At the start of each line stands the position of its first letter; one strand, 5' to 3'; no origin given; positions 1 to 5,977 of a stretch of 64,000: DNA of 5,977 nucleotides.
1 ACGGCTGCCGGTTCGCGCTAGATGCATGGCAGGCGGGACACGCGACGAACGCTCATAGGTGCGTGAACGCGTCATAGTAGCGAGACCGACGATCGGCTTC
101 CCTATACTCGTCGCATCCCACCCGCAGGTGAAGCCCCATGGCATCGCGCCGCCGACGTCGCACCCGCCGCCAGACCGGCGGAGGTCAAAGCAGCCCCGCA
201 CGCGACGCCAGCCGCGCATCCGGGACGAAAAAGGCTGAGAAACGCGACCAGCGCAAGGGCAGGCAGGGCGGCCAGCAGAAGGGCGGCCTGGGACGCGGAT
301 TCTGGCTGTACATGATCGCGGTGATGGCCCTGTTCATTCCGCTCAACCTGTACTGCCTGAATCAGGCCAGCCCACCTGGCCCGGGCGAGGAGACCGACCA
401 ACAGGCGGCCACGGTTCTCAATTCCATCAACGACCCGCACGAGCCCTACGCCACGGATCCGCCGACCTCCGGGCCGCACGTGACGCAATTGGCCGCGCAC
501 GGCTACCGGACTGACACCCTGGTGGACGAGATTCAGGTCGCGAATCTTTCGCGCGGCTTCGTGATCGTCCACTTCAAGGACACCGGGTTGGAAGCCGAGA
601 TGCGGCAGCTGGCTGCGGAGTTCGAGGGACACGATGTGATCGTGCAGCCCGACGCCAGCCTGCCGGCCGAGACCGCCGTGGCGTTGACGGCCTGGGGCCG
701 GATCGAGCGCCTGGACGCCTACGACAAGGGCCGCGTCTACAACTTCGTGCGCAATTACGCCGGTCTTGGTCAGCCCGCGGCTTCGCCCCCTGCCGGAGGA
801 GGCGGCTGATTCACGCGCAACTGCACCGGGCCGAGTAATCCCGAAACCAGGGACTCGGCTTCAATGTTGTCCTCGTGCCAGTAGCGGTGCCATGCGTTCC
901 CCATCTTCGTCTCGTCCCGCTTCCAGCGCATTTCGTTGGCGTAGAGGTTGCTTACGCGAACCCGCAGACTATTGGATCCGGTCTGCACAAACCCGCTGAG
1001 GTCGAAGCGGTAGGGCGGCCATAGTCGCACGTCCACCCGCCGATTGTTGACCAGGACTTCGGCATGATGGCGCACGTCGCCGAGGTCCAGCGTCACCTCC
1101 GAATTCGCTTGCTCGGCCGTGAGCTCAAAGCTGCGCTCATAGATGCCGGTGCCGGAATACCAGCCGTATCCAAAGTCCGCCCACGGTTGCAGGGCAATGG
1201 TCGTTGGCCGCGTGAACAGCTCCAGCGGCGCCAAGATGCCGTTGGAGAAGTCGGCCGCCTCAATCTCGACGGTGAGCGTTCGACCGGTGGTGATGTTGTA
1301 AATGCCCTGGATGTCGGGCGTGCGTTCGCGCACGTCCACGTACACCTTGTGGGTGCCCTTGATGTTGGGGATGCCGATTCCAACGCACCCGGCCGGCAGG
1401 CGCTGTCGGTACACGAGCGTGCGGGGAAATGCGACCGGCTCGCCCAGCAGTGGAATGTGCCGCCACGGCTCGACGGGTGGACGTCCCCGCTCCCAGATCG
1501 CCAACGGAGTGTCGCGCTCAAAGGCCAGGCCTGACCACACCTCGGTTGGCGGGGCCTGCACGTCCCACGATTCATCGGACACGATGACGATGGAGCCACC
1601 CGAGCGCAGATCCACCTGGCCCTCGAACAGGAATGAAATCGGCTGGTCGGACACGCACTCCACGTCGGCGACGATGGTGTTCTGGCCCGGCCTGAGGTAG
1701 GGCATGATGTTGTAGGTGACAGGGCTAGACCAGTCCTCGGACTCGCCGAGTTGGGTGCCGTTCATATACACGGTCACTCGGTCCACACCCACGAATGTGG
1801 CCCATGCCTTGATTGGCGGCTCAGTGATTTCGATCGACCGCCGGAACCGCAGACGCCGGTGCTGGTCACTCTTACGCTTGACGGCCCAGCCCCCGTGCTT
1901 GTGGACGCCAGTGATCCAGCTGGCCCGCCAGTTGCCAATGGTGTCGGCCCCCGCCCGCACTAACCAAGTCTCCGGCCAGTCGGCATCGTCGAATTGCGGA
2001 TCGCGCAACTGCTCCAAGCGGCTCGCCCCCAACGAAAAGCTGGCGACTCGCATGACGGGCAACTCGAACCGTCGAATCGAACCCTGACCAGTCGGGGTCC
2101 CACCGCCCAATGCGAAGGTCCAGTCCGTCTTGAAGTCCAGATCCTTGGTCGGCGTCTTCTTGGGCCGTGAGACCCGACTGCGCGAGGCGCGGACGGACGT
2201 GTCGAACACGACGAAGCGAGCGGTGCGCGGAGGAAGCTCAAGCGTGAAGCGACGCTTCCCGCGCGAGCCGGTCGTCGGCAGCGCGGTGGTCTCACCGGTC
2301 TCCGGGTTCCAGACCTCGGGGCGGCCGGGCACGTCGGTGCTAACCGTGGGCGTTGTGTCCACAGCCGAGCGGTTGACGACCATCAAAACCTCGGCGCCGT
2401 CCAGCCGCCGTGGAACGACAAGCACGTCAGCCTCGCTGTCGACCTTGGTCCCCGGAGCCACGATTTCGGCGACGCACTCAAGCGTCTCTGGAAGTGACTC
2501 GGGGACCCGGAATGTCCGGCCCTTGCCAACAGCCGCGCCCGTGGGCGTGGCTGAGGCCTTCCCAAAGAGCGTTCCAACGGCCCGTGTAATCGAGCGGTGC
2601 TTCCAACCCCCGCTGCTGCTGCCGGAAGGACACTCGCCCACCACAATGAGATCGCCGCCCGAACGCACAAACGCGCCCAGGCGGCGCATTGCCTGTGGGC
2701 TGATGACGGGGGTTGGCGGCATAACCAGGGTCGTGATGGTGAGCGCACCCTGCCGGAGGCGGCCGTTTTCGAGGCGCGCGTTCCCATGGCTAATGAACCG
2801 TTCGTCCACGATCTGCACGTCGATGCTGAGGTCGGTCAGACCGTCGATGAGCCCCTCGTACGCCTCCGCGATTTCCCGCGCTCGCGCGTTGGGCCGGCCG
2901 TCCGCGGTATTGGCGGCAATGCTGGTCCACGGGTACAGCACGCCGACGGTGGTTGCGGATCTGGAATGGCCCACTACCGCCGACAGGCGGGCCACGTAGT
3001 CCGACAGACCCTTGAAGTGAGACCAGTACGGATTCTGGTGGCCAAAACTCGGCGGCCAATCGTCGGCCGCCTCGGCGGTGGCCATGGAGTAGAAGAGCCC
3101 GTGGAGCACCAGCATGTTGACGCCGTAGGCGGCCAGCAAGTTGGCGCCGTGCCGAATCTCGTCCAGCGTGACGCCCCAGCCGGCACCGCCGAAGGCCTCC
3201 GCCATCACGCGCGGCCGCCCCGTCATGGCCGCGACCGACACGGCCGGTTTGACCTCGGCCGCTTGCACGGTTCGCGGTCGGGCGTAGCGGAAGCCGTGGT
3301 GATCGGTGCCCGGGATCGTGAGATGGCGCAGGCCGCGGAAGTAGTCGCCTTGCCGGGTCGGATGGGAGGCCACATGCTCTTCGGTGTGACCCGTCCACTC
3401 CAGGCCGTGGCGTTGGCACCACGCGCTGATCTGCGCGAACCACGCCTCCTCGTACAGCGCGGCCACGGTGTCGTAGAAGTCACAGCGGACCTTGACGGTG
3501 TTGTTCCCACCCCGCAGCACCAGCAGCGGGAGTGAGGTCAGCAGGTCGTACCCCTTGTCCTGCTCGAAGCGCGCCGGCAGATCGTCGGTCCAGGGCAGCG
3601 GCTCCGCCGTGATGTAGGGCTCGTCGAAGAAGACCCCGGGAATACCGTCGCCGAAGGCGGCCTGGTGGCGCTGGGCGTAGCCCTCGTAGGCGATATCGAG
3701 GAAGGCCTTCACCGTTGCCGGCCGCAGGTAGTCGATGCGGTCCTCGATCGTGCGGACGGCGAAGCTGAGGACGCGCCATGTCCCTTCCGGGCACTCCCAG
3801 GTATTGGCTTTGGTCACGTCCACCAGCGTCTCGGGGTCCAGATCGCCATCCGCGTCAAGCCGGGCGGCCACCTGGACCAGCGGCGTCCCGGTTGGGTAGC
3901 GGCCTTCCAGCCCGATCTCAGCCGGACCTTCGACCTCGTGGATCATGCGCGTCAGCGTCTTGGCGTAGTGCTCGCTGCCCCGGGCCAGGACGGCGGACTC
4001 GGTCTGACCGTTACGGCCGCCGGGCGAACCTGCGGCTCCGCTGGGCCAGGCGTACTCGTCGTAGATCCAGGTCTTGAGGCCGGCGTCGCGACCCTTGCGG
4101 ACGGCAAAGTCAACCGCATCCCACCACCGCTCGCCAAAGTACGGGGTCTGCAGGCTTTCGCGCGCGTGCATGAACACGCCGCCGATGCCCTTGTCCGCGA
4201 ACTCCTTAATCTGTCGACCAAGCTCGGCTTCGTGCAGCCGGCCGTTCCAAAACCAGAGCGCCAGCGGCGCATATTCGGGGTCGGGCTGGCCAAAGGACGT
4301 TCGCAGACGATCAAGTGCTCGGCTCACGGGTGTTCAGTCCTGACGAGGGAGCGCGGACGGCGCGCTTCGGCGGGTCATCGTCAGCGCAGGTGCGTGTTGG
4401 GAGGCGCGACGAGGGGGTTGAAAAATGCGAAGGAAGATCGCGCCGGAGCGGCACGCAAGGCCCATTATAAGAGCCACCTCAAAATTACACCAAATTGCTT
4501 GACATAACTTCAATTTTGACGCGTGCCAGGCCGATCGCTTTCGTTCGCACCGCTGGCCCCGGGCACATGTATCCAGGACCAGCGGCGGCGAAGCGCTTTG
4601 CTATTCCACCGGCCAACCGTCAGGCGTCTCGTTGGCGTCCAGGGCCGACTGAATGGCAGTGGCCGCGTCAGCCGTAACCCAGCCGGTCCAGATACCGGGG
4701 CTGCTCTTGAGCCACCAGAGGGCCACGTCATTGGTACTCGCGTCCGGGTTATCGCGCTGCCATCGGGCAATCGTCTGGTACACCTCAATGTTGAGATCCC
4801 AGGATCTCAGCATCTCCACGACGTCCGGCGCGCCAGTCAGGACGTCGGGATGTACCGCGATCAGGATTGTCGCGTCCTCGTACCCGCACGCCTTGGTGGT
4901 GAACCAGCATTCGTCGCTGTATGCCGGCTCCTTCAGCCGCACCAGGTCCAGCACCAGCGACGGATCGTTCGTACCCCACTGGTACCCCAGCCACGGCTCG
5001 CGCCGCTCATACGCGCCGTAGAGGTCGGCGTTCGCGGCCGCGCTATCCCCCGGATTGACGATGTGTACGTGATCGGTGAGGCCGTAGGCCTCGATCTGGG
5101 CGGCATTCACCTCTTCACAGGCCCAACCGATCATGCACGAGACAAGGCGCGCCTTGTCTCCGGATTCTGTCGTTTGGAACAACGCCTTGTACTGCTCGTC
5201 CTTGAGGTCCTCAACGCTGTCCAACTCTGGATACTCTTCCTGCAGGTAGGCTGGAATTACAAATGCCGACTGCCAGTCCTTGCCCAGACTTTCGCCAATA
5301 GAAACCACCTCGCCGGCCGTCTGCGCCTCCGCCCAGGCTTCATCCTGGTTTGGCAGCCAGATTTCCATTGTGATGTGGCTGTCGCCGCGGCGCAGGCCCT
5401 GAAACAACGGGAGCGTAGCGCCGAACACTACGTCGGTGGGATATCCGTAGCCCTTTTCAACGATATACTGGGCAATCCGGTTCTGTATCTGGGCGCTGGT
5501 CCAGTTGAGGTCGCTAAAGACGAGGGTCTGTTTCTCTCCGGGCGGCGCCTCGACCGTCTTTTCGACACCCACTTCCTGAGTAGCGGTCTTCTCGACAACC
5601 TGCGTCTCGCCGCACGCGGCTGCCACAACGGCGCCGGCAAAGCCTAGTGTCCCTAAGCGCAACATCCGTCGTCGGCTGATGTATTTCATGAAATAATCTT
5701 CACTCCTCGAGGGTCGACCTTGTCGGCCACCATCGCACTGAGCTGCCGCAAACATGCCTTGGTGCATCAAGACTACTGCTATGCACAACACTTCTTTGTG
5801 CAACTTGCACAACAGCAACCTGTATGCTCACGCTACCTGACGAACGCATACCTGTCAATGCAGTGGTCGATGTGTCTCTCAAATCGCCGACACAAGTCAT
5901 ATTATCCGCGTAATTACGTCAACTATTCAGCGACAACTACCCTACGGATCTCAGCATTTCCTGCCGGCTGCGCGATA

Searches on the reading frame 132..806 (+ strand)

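Call 18: search_protein_families(library=pfam, proteins=[window:132-806:+], max_evalue=0.00001)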
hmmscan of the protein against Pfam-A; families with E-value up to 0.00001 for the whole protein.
window:132-806:+ (225 aa): 1 family
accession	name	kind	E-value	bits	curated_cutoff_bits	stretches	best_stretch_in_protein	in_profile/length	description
PF11303.13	DUF3105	-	1.8e-15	57.6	25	1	106-212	10-118/130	Protein of unknown function (DUF3105)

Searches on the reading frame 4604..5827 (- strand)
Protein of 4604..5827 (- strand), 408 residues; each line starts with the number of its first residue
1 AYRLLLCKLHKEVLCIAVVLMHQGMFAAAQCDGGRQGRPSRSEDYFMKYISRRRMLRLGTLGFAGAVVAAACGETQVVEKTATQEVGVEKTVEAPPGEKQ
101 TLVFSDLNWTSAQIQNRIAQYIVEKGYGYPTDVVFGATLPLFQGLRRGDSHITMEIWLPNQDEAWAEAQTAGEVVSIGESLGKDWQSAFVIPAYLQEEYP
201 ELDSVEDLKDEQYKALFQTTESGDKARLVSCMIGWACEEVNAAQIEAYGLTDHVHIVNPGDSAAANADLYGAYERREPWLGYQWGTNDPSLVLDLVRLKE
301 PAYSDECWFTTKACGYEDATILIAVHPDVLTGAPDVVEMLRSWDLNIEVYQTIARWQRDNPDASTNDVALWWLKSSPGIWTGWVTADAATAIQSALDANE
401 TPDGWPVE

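Call 18: search_protein_families(library=pfam, proteins=[window:4604-5827:-], max_evalue=0.00001)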
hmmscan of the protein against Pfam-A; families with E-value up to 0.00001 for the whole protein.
window:4604-5827:- (408 aa): 1 family
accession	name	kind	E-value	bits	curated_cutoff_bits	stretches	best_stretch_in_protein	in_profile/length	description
PF04069.17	OpuAC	-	1.6e-40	139.8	21.2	1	101-374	2-256/257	Substrate binding domain of ABC-type glycine betaine transport system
